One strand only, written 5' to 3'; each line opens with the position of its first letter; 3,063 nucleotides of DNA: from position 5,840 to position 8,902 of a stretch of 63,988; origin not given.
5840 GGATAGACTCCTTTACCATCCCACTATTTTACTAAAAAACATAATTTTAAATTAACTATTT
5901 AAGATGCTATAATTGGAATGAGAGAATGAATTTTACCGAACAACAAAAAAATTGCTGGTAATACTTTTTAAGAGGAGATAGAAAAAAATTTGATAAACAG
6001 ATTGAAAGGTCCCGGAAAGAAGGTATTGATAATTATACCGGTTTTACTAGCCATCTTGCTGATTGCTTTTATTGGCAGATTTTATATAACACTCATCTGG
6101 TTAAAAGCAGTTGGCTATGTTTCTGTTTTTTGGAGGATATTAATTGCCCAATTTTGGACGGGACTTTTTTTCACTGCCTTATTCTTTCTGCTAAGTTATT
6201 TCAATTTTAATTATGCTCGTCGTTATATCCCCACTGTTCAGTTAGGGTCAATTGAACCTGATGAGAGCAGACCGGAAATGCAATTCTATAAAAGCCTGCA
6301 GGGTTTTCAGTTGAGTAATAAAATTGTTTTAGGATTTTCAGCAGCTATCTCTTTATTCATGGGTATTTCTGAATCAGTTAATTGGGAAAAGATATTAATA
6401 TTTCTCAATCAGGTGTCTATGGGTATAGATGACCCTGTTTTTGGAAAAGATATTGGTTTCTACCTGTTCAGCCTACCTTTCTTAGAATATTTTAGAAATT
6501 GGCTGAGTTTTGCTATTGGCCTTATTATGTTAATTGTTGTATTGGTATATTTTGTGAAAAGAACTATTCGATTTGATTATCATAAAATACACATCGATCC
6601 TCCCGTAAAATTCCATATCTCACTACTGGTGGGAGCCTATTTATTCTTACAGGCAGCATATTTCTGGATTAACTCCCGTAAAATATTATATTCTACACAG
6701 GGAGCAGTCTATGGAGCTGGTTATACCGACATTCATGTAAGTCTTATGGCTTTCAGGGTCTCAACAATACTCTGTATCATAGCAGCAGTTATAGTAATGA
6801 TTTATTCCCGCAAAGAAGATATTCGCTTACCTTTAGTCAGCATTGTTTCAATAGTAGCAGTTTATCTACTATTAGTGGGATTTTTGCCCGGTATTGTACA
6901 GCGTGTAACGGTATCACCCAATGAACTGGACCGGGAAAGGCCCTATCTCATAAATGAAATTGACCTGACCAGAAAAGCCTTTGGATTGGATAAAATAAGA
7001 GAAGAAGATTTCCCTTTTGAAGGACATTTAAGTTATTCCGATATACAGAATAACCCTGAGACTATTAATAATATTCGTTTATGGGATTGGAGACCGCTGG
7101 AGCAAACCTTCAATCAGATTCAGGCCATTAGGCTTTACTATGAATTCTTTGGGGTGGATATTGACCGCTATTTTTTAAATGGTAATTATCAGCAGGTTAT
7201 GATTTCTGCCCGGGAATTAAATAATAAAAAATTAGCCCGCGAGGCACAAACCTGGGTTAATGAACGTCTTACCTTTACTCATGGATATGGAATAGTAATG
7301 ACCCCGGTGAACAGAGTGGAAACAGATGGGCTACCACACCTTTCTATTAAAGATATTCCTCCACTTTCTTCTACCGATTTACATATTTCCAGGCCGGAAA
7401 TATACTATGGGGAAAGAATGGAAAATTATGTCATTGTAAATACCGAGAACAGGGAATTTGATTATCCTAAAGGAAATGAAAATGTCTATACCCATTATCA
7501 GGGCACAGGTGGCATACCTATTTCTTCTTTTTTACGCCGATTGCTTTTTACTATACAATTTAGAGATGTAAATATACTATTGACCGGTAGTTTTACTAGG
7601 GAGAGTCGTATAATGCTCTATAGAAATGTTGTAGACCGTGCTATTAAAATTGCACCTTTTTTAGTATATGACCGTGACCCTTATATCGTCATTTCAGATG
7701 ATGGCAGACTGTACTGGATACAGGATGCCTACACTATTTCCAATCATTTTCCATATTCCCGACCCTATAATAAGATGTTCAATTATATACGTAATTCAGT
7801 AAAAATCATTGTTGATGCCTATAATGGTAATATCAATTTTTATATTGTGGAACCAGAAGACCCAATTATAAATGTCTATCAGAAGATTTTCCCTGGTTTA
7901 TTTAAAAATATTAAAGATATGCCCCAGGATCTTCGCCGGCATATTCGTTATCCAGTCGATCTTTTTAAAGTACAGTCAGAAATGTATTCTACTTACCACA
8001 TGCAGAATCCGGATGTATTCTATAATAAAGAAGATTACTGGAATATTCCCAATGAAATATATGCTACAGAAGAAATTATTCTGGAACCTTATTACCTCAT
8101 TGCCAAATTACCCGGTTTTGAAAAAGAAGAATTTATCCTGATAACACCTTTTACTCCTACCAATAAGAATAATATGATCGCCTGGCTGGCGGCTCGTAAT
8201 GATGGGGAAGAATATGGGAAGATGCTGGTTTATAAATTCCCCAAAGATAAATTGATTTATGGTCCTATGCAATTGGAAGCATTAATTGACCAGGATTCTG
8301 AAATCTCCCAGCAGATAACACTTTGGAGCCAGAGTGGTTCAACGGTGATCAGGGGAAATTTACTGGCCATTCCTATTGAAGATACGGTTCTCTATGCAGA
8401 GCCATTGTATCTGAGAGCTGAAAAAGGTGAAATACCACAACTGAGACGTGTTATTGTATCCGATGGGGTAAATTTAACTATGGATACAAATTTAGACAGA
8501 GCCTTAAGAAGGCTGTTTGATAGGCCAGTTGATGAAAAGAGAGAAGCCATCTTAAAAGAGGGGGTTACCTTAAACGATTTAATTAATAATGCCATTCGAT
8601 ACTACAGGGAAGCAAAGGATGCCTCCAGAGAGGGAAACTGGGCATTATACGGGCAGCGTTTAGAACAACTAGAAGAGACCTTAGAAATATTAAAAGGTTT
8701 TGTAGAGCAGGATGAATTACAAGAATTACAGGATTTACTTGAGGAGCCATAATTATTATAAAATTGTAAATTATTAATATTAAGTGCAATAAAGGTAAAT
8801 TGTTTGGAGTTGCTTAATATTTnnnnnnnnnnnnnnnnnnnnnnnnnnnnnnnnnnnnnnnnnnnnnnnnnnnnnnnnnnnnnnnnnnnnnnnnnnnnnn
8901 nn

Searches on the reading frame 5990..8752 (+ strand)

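Call 69: search_protein_families(library=pfam, proteins=[window:5990-8752:+], max_evalue=0.00001)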
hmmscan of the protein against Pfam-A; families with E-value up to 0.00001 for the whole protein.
window:5990-8752:+ (920 aa): 1 family
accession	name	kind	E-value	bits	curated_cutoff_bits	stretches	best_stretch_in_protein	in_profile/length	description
PF03699.18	UPF0182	-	8.9e-296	983.5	27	1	13-779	3-770/770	Uncharacterised protein family (UPF0182)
